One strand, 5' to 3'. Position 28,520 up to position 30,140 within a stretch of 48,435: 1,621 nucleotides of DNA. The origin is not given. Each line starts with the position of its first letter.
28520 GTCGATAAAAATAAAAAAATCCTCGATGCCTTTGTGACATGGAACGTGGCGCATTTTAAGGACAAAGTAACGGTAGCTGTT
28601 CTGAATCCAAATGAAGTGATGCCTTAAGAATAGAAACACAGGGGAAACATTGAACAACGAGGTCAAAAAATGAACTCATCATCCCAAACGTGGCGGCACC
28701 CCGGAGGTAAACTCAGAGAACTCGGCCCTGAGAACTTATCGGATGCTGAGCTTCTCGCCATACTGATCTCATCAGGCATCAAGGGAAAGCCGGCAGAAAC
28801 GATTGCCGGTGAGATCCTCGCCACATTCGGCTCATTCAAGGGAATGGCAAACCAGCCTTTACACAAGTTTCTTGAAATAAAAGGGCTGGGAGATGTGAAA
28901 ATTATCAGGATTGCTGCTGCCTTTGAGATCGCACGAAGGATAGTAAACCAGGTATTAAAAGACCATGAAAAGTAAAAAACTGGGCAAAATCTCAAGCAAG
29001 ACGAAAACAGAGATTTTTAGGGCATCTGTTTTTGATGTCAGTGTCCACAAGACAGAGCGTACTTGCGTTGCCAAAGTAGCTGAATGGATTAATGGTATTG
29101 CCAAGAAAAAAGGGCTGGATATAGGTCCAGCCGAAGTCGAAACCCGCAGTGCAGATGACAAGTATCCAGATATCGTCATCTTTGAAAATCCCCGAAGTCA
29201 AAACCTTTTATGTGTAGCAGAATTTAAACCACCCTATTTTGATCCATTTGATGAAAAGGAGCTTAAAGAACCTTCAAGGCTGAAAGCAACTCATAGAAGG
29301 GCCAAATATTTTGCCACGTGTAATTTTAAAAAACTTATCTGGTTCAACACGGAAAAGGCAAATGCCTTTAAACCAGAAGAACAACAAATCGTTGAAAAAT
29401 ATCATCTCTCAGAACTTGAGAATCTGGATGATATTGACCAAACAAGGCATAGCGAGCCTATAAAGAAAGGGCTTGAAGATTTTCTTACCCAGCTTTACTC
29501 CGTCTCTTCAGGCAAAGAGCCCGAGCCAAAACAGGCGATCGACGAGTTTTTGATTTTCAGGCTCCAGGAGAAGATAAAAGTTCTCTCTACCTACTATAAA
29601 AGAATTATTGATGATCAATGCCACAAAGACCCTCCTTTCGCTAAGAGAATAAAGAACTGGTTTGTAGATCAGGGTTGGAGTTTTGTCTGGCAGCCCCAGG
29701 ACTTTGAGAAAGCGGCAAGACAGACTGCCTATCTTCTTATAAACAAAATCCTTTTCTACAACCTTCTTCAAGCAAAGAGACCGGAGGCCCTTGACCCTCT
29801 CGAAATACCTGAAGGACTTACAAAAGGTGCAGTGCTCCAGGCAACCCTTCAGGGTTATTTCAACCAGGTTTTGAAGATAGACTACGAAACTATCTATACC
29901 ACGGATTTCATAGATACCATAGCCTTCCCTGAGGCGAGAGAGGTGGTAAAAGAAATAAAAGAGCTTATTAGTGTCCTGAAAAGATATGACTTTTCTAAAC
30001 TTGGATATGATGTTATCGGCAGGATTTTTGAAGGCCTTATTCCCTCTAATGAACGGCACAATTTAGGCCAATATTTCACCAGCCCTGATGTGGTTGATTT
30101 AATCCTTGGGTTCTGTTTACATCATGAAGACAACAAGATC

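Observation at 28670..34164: Candidate composite defence cassette: HhH-only RadC fragment, 1195-aa nuclease-methyltransferase fusion and Schlafen/AlbA_2-type putative ATPase-HTH protein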

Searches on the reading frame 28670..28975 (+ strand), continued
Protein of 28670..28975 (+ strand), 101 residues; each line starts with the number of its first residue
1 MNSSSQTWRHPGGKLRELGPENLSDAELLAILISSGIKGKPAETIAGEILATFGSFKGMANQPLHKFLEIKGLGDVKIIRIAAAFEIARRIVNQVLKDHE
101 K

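Call 81: search_protein_representatives(protein=window:28670-28972:+)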
Query: 101 residues. Proteins with E-value up to 0.001 (for the whole library): 3709; up to 1e-10: 191; up to 1e-30: 5. The best 150 are listed.
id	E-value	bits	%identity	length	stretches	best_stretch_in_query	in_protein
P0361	6.9e-38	144.8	74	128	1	4-101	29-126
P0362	1.2e-37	144.0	74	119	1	1-94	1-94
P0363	3.3e-33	129.8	43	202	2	5-99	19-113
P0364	1.2e-31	124.9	46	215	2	4-94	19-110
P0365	4.2e-31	123.1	64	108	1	5-100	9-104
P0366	1.3e-30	121.6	67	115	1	7-92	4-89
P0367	5.5e-29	116.3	46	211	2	7-95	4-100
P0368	5.8e-29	116.2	59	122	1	5-98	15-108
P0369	2.1e-28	114.4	85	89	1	1-67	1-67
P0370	6.2e-28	113.0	63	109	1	7-92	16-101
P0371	9.9e-28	112.3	60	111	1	8-101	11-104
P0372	2.6e-27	111.0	62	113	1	7-98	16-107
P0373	7.1e-27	109.6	63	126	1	4-93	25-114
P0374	1.1e-26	109.0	72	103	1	3-77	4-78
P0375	1.4e-26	108.6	71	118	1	9-92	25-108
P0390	6.6e-24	100.0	62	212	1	7-87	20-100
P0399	2.0e-21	92.1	63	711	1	10-92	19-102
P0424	1.0e-17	80.2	48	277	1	7-94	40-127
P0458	4.5e-14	68.5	51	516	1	6-93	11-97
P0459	6.5e-14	68.0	44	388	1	10-97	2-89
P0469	2.5e-13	66.2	42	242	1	10-95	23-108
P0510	2.1e-11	60.0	43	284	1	9-95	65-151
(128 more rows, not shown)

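Call 82: search_protein_families(library=pfam, proteins=[P0399, P0458, P0459, P0424, P0510, P0363, P0364, P0390, P0469], max_evalue=0.001)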
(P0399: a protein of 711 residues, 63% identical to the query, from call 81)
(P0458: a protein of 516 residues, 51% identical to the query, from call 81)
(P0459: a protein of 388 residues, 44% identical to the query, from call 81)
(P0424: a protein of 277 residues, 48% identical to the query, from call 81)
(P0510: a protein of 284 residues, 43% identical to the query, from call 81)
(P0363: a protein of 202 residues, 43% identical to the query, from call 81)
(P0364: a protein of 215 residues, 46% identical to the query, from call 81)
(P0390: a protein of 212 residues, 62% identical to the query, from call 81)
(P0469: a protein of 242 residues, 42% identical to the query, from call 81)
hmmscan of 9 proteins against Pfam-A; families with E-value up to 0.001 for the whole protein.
P0399 (711 aa): 27 families (the best 25 are shown)
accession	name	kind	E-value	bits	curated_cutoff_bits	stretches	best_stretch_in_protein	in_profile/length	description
PF00515.34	TPR_1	-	6.8e-70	228.7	27.8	6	525-558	1-34/34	Tetratricopeptide repeat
PF07719.23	TPR_2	-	5.2e-62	201.3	27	6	526-558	2-34/34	Tetratricopeptide repeat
PF13414.12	TPR_11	-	1.6e-48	162.5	26.8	6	532-573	1-42/42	TPR repeat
PF13181.12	TPR_8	-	4e-44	145.5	25.7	6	628-659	2-33/34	Tetratricopeptide repeat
PF13431.12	TPR_17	-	2.6e-40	133.8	24.4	4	548-579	2-33/34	Tetratricopeptide repeat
PF13432.12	TPR_16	-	1.1e-32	112.5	32.7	3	530-592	2-64/65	Tetratricopeptide repeat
PF13424.12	TPR_12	-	3.4e-32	110.9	30.1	4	530-589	8-75/77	Tetratricopeptide repeat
PF13428.12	TPR_14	-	3e-24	83.5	23.5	0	530-565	6-41/44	Tetratricopeptide repeat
PF14559.12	TPR_19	-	1.1e-23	83.8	25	1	538-592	4-58/68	Tetratricopeptide repeat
PF13371.12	TPR_9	-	1e-18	67.5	35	1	567-629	3-65/73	Tetratricopeptide repeat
PF13174.12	TPR_6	-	2.3e-18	65.9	26.3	0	565-591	6-32/33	Tetratricopeptide repeat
PF20582.4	UPF0758_N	-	5.9e-13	49.1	27.1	1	22-88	12-76/77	UPF0758 N-terminal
PF10516.15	SHNi-TPR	-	9.2e-13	47.9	21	0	505-521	15-31/38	SHNi-TPR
PF24575.1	TPR_Slam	-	1.8e-12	48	35.2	0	631-671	51-91/104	Surface lipoprotein assembly modifier, N-terminal TPR repeats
PF13374.12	TPR_10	-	1.4e-11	44.4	27.5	0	561-589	4-32/42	Tetratricopeptide repeat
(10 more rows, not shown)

P0458 (516 aa): 6 families
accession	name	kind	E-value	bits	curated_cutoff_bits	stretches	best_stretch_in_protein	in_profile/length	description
PF01555.25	N6_N4_Mtase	-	3.4e-19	70.1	26.7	2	181-256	146-213/221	DNA methylase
PF20582.4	UPF0758_N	-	6.1e-16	58.7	27.1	1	15-81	9-75/77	UPF0758 N-terminal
PF01170.24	UPF0020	-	3.6e-13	50.1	22.3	1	205-397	9-138/197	RMKL-like, methyltransferase domain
PF08241.18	Methyltransf_11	-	1e-05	26.5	21.2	0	434-455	74-95/95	Methyltransferase domain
PF13649.12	Methyltransf_25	-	9.2e-05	23.5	27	0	431-450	77-96/97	Methyltransferase domain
PF13847.12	Methyltransf_31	-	0.00089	19.4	27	0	357-456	51-110/145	Methyltransferase domain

P0459 (388 aa): 4 families
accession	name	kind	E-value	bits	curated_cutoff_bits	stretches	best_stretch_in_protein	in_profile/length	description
PF01555.25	N6_N4_Mtase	-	2.8e-32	112.9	26.7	2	108-202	112-221/221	DNA methylase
PF20582.4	UPF0758_N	-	4e-14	52.9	27.1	1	2-70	9-76/77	UPF0758 N-terminal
PF14520.12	HHH_5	-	3.6e-06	27.8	27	1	36-77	13-55/57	Helix-hairpin-helix domain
PF01170.24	UPF0020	-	2.6e-05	24.5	22.3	1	160-273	26-141/197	RMKL-like, methyltransferase domain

P0424 (277 aa): 2 families
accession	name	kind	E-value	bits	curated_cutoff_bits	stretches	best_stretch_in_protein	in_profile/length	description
PF20582.4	UPF0758_N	-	4.1e-14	52.9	27.1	1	42-111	8-76/77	UPF0758 N-terminal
PF01170.24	UPF0020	-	6.8e-05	23.1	22.3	1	241-277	9-45/197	RMKL-like, methyltransferase domain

P0510 (284 aa): 2 families
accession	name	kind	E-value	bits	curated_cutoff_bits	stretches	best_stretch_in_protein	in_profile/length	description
PF04002.20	RadC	-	1.7e-41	141.3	22.1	1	160-277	3-120/121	RadC-like JAB domain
PF20582.4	UPF0758_N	-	3.3e-25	88.4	27.1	1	58-134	1-76/77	UPF0758 N-terminal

P0363 (202 aa): 1 family
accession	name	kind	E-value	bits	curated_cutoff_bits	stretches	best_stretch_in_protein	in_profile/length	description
PF20582.4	UPF0758_N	-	3.8e-25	88.2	27.1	2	20-92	5-76/77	UPF0758 N-terminal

P0364 (215 aa): 3 families
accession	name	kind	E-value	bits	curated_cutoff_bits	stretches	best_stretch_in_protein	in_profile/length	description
PF20582.4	UPF0758_N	-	8.4e-23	80.7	27.1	2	25-95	9-77/77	UPF0758 N-terminal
PF14520.12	HHH_5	-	1.7e-07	32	27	1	77-101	31-55/57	Helix-hairpin-helix domain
PF00633.29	HHH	-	5.6e-05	23.2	24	1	77-99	7-29/30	Helix-hairpin-helix motif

P0390 (212 aa): 1 family
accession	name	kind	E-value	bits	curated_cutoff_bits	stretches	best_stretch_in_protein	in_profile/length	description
PF20582.4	UPF0758_N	-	2.1e-18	66.6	27.1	1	24-92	10-77/77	UPF0758 N-terminal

P0469 (242 aa): 5 families
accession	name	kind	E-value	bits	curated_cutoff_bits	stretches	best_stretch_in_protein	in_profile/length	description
PF04002.20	RadC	-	1.4e-43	148.1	22.1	1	123-241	3-121/121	RadC-like JAB domain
PF20582.4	UPF0758_N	-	1.7e-26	92.5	27.1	1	16-91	2-76/77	UPF0758 N-terminal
PF00633.29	HHH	-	7.6e-06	26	24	1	68-96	1-29/30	Helix-hairpin-helix motif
PF12826.13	HHH_2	-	2.5e-05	24.8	27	1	58-99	15-56/64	Helix-hairpin-helix motif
PF14520.12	HHH_5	-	0.00014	22.7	27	1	60-95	16-52/57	Helix-hairpin-helix domain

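Call 91: search_protein_families(library=pfam, alignment_id=A5, max_evalue=0.001)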
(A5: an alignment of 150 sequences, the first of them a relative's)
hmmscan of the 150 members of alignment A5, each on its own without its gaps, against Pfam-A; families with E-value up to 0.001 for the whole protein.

A. member 1, P0361 (128 aa): 1 family
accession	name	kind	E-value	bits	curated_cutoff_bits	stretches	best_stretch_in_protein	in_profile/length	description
PF20582.4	UPF0758_N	-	7.4e-19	68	27.1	1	30-103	4-76/77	UPF0758 N-terminal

B. families by the number of members that match (of 150 scanned): 38 families (the first 25 are shown)
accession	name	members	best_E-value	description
PF20582.4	UPF0758_N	146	1.6e-45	UPF0758 N-terminal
PF14520.12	HHH_5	14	1.7e-07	Helix-hairpin-helix domain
PF04002.20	RadC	11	1.4e-43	RadC-like JAB domain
PF12826.13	HHH_2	8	2e-06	Helix-hairpin-helix motif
PF00633.29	HHH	6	7.6e-06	Helix-hairpin-helix motif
PF01170.24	UPF0020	3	3.6e-13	RMKL-like, methyltransferase domain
PF01555.25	N6_N4_Mtase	2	2.8e-32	DNA methylase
PF14464.11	Prok-JAB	2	0.00014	Prokaryotic homologs of the JAB domain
PF00515.34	TPR_1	1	6.8e-70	Tetratricopeptide repeat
PF07719.23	TPR_2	1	5.2e-62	Tetratricopeptide repeat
PF13414.12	TPR_11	1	1.6e-48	TPR repeat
PF13181.12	TPR_8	1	4e-44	Tetratricopeptide repeat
PF13431.12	TPR_17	1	2.6e-40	Tetratricopeptide repeat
PF13432.12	TPR_16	1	1.1e-32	Tetratricopeptide repeat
PF13424.12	TPR_12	1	3.4e-32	Tetratricopeptide repeat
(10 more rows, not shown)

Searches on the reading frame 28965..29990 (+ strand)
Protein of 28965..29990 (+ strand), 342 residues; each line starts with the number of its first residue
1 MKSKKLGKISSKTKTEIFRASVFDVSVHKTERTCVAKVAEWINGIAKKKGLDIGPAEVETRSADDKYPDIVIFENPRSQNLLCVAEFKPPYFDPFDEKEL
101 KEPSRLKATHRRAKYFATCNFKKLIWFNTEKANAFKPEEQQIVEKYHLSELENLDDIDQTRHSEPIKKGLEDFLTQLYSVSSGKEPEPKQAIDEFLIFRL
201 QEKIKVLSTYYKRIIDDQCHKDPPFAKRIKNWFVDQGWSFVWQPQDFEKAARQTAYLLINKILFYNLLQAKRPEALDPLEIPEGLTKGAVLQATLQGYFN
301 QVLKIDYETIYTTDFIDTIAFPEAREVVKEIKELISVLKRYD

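Call 76: search_protein_families(library=pfam, proteins=[window:28965-29990:+], max_evalue=10)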
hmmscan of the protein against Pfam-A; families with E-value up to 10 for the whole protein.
window:28965-29990:+ (342 aa): 1 family
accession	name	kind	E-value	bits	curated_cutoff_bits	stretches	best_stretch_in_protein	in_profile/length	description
PF08812.16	YtxC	-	0.079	12.9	33.1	1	131-218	27-110/218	YtxC-like family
